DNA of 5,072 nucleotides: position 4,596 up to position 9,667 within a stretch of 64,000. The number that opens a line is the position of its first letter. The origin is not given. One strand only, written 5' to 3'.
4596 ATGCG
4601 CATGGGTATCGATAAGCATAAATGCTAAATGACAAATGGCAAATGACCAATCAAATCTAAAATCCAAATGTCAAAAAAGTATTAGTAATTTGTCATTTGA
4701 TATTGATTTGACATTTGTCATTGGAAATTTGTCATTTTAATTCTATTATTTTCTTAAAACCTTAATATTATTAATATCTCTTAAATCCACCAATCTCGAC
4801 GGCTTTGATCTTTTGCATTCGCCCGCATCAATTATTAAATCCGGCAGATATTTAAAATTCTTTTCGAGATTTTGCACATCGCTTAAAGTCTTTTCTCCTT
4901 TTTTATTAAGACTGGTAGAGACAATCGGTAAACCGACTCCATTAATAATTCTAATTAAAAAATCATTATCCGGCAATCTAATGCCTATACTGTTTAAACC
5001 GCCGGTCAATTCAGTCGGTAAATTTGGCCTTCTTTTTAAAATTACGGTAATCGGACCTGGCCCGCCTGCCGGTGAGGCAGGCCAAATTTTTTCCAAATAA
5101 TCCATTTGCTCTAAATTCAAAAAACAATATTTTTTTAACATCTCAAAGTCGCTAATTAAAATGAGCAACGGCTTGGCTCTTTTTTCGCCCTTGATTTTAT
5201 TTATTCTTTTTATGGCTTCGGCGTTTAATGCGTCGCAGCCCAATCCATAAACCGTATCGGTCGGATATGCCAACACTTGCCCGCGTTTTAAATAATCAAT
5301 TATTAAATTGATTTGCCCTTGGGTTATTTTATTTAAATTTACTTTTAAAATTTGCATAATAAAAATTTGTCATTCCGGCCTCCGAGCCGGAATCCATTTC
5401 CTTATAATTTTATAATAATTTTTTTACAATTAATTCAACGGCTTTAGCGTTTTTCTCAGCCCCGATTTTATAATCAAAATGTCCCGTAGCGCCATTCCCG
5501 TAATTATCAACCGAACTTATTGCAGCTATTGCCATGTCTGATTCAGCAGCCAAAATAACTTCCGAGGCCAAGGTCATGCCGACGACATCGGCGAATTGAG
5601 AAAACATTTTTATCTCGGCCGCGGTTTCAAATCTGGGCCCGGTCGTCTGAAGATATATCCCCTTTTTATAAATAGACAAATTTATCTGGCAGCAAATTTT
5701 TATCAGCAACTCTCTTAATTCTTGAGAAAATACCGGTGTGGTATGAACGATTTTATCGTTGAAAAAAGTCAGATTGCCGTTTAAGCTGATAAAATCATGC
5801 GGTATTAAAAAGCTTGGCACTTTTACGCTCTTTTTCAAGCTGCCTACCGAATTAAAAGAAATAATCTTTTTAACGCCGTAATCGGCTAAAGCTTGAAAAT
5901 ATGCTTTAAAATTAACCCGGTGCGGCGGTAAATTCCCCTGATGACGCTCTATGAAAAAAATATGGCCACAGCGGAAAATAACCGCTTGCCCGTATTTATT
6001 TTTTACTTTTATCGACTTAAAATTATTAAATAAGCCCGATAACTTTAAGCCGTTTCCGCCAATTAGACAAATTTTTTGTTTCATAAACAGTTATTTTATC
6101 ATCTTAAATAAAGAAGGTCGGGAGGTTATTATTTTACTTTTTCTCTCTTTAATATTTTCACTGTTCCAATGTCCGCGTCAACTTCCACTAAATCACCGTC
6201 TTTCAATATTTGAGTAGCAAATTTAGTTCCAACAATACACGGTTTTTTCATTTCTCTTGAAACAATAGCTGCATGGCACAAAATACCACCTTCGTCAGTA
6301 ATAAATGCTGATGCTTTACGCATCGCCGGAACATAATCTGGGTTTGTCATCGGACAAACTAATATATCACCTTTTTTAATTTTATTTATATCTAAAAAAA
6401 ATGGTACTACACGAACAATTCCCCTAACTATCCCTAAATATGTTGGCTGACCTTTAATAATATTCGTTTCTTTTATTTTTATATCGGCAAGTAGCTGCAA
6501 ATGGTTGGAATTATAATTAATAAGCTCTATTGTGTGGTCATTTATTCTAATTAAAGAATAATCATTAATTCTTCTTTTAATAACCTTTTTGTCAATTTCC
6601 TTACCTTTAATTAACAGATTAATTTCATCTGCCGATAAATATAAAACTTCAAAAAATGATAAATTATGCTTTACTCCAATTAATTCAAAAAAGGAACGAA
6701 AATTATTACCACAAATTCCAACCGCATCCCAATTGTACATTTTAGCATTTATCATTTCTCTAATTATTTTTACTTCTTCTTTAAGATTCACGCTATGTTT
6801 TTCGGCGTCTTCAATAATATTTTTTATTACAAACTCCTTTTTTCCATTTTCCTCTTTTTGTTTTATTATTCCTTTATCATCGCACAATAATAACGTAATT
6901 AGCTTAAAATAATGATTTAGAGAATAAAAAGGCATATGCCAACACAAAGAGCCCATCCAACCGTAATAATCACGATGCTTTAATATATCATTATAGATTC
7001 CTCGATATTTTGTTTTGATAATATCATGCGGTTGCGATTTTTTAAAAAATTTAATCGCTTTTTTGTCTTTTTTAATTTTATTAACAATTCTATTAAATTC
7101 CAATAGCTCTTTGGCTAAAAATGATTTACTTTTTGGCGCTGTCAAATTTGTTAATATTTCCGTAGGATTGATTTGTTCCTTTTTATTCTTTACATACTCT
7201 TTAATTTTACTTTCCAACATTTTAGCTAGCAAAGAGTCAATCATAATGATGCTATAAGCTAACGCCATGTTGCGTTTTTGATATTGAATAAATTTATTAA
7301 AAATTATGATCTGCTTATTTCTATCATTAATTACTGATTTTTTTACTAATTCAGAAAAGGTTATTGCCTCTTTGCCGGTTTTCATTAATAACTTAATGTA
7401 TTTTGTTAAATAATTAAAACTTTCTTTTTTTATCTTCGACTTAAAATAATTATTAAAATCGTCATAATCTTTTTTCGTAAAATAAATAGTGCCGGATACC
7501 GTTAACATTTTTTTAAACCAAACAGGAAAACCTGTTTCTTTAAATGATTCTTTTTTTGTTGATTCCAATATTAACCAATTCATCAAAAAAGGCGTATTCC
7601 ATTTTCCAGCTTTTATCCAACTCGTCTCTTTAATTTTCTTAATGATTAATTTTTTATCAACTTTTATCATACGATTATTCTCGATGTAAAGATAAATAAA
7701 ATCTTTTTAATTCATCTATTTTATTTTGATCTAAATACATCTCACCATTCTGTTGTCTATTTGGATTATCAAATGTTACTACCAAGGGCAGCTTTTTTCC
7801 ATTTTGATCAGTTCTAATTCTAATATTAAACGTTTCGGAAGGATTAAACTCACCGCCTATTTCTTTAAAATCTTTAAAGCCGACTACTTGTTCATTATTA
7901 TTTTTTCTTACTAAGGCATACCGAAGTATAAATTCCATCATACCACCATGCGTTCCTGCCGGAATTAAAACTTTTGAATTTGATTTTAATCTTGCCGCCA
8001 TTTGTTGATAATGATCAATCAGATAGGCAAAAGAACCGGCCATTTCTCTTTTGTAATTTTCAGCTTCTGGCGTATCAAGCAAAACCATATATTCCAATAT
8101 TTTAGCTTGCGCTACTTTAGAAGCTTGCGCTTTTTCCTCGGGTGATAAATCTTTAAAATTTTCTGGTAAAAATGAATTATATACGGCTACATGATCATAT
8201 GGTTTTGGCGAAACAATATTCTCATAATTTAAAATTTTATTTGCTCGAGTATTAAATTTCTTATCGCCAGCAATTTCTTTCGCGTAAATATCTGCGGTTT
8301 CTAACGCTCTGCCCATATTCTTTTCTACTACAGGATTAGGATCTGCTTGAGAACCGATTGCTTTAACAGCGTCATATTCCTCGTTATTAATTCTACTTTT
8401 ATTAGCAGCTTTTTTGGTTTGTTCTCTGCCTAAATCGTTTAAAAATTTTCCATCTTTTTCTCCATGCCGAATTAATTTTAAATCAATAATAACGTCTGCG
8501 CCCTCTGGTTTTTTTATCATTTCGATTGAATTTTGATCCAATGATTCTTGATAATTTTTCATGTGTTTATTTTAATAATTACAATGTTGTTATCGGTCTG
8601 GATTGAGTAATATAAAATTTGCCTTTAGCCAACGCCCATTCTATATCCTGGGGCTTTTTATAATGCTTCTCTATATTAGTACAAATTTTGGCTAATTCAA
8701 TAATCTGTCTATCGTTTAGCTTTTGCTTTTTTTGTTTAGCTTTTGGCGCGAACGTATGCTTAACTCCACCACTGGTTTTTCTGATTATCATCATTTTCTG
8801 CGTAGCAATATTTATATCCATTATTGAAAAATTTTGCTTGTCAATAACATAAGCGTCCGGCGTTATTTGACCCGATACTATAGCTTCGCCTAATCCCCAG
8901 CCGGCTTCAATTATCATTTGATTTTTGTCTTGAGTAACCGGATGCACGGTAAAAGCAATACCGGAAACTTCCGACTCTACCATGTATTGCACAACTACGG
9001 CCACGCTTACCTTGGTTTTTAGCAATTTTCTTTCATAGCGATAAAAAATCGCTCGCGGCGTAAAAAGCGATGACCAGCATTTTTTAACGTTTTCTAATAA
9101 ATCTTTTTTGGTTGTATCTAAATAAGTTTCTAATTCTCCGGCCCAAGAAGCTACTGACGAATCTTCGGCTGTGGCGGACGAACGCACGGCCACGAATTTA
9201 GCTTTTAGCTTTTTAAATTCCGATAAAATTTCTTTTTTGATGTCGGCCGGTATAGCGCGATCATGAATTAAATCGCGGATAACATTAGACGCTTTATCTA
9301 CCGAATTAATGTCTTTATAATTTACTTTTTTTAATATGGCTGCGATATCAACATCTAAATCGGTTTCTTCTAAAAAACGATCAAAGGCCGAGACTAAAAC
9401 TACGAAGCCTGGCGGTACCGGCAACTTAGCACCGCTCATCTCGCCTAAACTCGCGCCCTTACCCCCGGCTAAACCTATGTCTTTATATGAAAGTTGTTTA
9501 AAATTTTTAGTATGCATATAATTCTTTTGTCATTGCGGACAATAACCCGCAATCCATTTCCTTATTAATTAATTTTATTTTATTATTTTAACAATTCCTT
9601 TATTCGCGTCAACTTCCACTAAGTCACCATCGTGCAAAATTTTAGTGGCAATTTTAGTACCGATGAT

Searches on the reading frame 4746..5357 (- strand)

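Call 19: search_protein_families(library=pfam, proteins=[window:4746-5357:-])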
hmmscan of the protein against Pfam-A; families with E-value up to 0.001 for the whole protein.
window:4746-5357:- (203 aa): 1 family
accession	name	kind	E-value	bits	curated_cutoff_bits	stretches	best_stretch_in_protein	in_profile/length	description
PF01300.24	Sua5_yciO_yrdC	-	5.3e-48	163.3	25.1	1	22-203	2-177/178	Telomere recombination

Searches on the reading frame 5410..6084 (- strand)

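Call 19: search_protein_families(library=pfam, proteins=[window:5410-6084:-])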
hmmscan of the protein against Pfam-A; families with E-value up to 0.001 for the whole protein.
window:5410-6084:- (224 aa): 1 family
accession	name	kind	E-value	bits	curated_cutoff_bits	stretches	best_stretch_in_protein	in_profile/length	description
PF01048.26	PNP_UDP_1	-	3.5e-32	112.1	25.1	1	4-223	1-231/233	Phosphorylase superfamily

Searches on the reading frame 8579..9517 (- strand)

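Call 19: search_protein_families(library=pfam, proteins=[window:8579-9517:-])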
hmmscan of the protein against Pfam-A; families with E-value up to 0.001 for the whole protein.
window:8579-9517:- (312 aa): 1 family
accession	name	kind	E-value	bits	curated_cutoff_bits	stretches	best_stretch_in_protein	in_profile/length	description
PF01326.24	PPDK_N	-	1.5e-99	333.8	27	1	16-311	3-311/328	Pyruvate phosphate dikinase, AMP/ATP-binding domain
